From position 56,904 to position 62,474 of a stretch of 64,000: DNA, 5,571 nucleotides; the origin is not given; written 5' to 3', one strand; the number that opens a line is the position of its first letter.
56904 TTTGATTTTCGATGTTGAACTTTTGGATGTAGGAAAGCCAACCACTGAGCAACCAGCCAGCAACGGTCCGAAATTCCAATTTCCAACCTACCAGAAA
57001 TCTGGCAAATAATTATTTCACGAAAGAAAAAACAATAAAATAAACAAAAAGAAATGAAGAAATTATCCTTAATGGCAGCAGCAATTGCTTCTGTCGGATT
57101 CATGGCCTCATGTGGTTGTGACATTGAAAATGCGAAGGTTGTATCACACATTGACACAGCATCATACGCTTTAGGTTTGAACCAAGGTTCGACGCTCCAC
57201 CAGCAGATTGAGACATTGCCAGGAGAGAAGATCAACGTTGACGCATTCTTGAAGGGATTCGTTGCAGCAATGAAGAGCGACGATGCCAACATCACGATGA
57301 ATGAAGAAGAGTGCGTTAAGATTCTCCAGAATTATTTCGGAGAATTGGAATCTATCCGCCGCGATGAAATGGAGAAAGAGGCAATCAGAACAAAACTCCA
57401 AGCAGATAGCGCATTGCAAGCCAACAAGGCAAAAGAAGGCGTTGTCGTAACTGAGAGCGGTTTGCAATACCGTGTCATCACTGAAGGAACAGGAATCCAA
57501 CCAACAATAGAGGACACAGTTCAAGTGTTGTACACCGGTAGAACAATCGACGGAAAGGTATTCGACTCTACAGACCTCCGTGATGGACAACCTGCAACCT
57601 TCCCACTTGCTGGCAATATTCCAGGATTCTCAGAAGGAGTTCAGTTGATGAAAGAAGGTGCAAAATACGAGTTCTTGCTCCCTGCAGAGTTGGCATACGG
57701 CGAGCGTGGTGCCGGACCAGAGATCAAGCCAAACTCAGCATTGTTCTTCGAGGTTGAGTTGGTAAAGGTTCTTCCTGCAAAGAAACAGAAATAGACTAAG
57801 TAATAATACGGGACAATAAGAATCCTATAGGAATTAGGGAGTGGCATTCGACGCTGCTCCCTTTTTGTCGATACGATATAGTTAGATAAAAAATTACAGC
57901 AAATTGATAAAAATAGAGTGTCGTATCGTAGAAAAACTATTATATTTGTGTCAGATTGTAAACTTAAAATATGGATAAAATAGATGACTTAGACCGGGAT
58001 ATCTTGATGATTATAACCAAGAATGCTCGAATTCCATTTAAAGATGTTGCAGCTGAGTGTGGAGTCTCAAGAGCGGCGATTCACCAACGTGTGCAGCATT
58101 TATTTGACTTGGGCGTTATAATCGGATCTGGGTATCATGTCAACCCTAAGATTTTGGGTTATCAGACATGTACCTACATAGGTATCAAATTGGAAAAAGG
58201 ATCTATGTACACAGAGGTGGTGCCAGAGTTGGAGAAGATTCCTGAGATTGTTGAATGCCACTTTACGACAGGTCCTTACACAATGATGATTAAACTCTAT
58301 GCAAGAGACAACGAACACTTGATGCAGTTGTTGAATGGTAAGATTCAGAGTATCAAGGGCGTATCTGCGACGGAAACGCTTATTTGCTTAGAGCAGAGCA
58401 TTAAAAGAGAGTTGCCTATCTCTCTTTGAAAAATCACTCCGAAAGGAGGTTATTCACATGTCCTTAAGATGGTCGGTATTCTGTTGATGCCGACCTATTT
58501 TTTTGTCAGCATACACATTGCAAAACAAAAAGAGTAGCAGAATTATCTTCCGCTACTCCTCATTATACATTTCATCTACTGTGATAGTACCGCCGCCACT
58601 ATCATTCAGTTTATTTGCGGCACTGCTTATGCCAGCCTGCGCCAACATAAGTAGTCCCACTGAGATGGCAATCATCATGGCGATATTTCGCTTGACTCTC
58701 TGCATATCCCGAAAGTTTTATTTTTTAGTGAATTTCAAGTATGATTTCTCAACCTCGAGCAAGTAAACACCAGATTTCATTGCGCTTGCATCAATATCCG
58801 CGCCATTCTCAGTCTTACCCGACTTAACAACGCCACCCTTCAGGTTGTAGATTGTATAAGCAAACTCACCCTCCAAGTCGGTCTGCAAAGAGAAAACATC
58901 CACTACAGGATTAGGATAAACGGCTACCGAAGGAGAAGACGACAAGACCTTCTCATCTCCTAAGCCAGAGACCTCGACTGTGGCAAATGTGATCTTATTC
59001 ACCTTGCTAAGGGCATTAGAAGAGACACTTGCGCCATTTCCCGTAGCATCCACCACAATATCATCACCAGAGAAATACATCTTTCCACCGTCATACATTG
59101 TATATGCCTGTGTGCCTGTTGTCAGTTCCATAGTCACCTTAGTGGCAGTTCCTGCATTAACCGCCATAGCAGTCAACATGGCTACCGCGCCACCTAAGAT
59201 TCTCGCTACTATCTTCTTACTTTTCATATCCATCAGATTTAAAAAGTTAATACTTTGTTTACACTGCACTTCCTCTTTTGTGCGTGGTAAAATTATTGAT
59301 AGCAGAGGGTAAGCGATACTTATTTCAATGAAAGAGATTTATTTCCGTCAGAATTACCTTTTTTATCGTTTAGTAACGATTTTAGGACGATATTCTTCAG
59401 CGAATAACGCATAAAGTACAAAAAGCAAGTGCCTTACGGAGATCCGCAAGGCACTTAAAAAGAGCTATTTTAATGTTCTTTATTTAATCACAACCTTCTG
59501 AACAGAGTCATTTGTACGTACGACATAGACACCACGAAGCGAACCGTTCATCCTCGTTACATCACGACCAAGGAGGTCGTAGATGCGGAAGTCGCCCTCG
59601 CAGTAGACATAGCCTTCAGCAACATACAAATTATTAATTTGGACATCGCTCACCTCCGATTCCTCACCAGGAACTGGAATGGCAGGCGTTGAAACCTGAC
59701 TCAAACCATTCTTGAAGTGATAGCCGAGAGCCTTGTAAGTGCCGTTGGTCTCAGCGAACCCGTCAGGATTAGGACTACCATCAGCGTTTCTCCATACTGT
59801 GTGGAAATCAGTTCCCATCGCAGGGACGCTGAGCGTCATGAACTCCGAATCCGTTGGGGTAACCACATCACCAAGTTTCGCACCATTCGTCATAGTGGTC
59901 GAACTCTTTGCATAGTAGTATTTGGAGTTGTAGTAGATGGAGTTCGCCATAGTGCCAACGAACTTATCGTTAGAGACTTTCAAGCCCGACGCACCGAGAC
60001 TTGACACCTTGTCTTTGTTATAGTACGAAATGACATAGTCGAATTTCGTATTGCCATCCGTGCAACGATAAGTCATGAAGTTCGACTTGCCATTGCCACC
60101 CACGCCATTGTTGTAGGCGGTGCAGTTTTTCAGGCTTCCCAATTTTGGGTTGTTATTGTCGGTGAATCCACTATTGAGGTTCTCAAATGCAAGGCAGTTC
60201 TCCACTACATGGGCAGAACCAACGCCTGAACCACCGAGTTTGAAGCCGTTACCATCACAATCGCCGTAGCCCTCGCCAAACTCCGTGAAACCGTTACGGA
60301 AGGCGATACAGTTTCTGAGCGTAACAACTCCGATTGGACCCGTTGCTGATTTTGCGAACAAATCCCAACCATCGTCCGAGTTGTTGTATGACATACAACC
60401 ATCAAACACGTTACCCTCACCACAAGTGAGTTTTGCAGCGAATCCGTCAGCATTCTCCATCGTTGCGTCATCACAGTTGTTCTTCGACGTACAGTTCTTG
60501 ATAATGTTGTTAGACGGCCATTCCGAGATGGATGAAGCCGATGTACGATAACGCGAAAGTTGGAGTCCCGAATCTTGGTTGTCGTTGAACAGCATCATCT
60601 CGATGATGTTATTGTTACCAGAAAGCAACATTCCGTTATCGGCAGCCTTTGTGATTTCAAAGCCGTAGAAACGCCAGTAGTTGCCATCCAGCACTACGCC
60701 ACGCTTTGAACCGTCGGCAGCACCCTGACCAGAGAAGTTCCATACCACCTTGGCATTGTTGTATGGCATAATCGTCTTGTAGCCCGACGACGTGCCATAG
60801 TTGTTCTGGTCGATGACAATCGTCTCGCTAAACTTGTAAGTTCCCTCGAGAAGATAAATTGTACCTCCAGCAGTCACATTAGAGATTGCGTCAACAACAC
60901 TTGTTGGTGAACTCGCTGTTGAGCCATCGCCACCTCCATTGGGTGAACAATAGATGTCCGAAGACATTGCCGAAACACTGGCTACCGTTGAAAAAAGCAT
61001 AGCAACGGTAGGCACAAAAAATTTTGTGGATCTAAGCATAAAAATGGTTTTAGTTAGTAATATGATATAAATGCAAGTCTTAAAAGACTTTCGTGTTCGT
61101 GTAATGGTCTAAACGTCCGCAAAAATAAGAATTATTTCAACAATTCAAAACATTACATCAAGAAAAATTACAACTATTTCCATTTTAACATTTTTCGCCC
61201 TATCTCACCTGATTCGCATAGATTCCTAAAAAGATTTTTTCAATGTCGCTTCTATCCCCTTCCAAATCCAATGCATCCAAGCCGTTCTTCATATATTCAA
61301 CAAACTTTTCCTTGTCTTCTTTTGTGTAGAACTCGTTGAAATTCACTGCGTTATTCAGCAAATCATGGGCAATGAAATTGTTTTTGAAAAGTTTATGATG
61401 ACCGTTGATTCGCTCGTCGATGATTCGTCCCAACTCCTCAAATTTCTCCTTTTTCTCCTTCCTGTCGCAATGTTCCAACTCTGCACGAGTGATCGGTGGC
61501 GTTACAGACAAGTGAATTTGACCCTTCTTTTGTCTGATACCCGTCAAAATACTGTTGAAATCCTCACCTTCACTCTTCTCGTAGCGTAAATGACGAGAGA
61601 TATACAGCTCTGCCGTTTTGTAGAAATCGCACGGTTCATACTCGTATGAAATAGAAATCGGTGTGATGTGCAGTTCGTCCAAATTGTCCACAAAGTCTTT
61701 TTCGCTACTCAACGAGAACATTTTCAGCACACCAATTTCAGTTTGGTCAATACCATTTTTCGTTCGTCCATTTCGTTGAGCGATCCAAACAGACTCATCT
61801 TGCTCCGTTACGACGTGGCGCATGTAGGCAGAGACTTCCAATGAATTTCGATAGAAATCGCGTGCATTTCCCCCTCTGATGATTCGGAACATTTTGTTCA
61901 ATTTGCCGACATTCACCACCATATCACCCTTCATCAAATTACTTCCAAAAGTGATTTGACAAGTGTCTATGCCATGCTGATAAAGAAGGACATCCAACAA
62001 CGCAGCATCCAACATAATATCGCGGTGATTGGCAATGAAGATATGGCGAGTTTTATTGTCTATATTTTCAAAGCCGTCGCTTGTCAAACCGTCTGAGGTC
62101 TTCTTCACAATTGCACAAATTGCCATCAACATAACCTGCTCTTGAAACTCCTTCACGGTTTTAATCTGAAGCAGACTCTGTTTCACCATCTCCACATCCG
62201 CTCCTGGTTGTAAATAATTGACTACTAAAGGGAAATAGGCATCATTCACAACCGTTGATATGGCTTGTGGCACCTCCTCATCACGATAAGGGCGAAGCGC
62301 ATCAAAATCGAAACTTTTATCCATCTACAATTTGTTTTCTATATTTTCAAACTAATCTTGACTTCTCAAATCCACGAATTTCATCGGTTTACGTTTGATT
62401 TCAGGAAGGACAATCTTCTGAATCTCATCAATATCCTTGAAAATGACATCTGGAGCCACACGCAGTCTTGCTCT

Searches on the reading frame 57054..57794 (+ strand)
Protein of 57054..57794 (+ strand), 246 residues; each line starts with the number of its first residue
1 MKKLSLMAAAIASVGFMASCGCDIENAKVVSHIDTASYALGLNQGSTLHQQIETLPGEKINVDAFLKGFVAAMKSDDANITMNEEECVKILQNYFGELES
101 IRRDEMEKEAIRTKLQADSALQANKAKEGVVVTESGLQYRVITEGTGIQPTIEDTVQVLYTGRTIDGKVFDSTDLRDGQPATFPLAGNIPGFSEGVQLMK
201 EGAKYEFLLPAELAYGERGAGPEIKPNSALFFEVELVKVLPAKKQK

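Call 31: search_protein_families(library=pfam, proteins=[window:57054-57794:+], max_evalue=0.01)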
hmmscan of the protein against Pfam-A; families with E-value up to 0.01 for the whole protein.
window:57054-57794:+ (246 aa): 2 families
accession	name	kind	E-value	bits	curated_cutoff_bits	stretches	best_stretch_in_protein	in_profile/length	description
PF00254.34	FKBP_C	-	1.1e-23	83.8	21.1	1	149-237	4-94/94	FKBP-type peptidyl-prolyl cis-trans isomerase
PF01346.23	FKBP_N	-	1.1e-18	68.3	22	1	34-141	2-97/97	Domain amino terminal to FKBP-type peptidyl-prolyl isomerase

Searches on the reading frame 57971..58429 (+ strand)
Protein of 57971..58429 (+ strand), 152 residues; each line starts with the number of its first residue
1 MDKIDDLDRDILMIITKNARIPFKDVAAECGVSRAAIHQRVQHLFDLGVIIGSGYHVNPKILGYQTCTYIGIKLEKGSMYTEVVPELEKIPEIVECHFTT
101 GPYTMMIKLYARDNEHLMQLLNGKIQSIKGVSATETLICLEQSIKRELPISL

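Call 31: search_protein_families(library=pfam, proteins=[window:57971-58429:+], max_evalue=0.01)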
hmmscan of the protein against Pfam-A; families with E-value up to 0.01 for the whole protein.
window:57971-58429:+ (152 aa): 6 families
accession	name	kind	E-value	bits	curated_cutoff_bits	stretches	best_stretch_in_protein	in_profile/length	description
PF01037.27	AsnC_trans_reg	-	5.2e-20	71.6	25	1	70-142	1-73/73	Lrp/AsnC ligand binding domain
PF13404.12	HTH_AsnC-type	-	1.2e-12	47.8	27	1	4-44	1-41/42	AsnC-type helix-turn-helix domain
PF13412.12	HTH_24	-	1.7e-10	40.8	21.9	1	5-50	2-47/48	Winged helix-turn-helix DNA-binding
PF12802.13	MarR_2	-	0.0022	18.6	27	1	9-50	8-50/61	MarR family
PF22451.2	NirdL-like_HTH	-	0.0036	17.3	27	1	22-50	18-46/47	Siroheme decarboxylase NirDL-like HTH domain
PF08279.18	HTH_11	-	0.004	17.4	25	1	10-51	4-46/55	HTH domain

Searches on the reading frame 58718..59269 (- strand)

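Call 31: search_protein_families(library=pfam, proteins=[window:58718-59269:-], max_evalue=0.01)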
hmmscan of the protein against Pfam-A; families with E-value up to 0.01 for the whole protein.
window:58718-59269:- (183 aa): 1 family
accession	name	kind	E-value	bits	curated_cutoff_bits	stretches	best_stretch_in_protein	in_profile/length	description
PF18962.6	Por_Secre_tail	-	1.2e-11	45.2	27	1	117-183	1-72/75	Secretion system C-terminal sorting domain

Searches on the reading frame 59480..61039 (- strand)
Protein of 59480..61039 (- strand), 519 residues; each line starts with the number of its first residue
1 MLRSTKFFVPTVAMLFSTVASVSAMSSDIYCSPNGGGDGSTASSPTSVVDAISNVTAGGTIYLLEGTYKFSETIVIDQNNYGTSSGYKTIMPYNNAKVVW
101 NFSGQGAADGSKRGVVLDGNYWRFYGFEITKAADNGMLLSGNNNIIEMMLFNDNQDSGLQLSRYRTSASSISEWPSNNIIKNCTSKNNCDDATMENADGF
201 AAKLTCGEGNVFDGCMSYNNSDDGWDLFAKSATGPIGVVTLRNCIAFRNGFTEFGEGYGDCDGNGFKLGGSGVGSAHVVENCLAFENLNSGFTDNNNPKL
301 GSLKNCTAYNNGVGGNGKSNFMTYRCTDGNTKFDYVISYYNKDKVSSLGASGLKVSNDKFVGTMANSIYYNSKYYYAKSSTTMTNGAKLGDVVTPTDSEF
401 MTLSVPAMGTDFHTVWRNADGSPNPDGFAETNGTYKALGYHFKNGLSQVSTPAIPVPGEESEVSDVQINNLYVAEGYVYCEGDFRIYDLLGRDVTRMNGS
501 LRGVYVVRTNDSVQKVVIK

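Call 31: search_protein_families(library=pfam, proteins=[window:59480-61039:-], max_evalue=0.01)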
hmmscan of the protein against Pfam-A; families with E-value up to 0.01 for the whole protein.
window:59480-61039:- (519 aa): 1 family
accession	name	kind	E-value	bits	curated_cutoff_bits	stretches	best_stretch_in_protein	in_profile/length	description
PF22842.2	Pel9A-like_beta_helix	-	5.9e-06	25.9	25.2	1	176-296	174-310/370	Pel9A-like, right handed beta helix region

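Call 32: search_protein_families(library=ncbifam, proteins=[window:59480-61039:-], max_evalue=0.001)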
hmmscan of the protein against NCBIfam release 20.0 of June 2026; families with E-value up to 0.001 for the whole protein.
window:59480-61039:- (519 aa): 2 families
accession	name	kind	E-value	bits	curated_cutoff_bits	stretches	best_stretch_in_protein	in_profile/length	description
NF041903.1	exo-PATE_PelX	equivalog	3.4e-40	138.1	1490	1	24-311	387-641/734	pectate disaccharide-lyase PelX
NF041899.1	pec_ly_PelN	equivalog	3.6e-13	49.1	740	1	9-313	8-327/437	pectate lyase PelN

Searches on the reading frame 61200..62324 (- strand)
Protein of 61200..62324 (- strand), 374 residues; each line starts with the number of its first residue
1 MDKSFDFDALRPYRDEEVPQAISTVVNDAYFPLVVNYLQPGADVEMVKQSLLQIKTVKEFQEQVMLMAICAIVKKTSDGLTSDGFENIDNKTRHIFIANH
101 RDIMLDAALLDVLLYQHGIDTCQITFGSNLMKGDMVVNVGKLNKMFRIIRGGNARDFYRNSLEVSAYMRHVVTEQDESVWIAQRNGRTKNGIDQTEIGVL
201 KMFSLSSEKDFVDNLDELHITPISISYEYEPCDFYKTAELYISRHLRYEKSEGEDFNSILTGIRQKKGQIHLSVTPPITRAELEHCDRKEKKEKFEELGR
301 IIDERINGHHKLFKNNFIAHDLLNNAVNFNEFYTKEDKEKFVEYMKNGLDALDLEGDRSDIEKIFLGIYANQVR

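Call 31: search_protein_families(library=pfam, proteins=[window:61200-62324:-], max_evalue=0.01)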
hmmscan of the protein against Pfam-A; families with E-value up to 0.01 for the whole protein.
window:61200-62324:- (374 aa): 1 family
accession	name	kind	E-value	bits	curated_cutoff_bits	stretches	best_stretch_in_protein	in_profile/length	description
PF01553.26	Acyltransferase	-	1.9e-05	24.9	23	1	83-190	5-105/132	Acyltransferase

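Call 32: search_protein_families(library=ncbifam, proteins=[window:61200-62324:-], max_evalue=0.001)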
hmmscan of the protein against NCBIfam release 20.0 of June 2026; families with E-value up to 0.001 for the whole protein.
window:61200-62324:- (374 aa): 0 families

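Call 56: search_protein_families(library=pfam, proteins=[window:61200-62324:-], max_evalue=5)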
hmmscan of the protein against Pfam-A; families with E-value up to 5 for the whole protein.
window:61200-62324:- (374 aa): 1 family
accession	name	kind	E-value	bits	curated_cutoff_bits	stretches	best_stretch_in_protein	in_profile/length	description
PF01553.26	Acyltransferase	-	1.9e-05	24.9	23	1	83-190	5-105/132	Acyltransferase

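Call 59: find_encoding_contigs(protein=window:61200-62324:-, flank=10000, max_places=3)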
Protein window:61200-62324:- (374 aa): 8 contigs read that carry it; 3 places shown.
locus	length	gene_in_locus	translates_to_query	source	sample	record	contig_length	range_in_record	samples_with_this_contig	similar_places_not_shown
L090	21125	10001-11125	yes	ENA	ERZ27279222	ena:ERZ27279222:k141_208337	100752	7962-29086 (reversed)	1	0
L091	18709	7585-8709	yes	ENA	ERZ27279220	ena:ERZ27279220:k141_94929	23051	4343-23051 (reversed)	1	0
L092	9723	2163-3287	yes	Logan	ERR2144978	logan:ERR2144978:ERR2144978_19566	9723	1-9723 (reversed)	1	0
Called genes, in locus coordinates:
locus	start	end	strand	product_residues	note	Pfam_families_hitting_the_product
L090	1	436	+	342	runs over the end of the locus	PF05496:RuvB_N, PF00004:AAA, PF17864:AAA_lid_4, PF05491:WHD_RuvB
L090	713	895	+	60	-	-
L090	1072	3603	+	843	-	PF04300:FBA (faint), PF18998:Flg_new_2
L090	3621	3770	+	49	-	-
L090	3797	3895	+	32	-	-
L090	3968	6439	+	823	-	PF01751:Toprim, PF01131:Topoisom_bac, PF13368:Toprim_C_rpt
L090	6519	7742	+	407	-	PF01546:Peptidase_M20, PF07687:M20_dimer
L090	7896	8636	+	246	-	PF20434:BD-FAE, PF07859:Abhydrolase_3, PF00326:Peptidase_S9 (faint)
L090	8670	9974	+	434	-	PF00501:AMP-binding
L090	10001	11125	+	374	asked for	PF01553:Acyltransferase (faint)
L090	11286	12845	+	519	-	PF22842:Pel9A-like_beta_helix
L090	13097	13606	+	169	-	PF18962:Por_Secre_tail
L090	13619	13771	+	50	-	-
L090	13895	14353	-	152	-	PF13404:HTH_AsnC-type, PF13412:HTH_24, PF01037:AsnC_trans_reg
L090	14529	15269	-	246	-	PF01346:FKBP_N, PF00254:FKBP_C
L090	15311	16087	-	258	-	PF01346:FKBP_N, PF00254:FKBP_C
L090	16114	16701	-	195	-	PF01346:FKBP_N, PF00254:FKBP_C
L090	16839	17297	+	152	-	PF14088:DUF4268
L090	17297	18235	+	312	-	PF03279:Lip_A_acyltrans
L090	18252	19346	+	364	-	PF21212:Dimerisation2-like_dom, PF00891:Methyltransf_2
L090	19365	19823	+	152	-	PF22817:ApeP-like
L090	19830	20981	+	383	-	PF00109:ketoacyl-synt, PF02801:Ketoacyl-synt_C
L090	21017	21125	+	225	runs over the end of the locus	PF14014:DUF4230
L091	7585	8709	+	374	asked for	PF01553:Acyltransferase (faint)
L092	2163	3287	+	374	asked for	PF01553:Acyltransferase (faint)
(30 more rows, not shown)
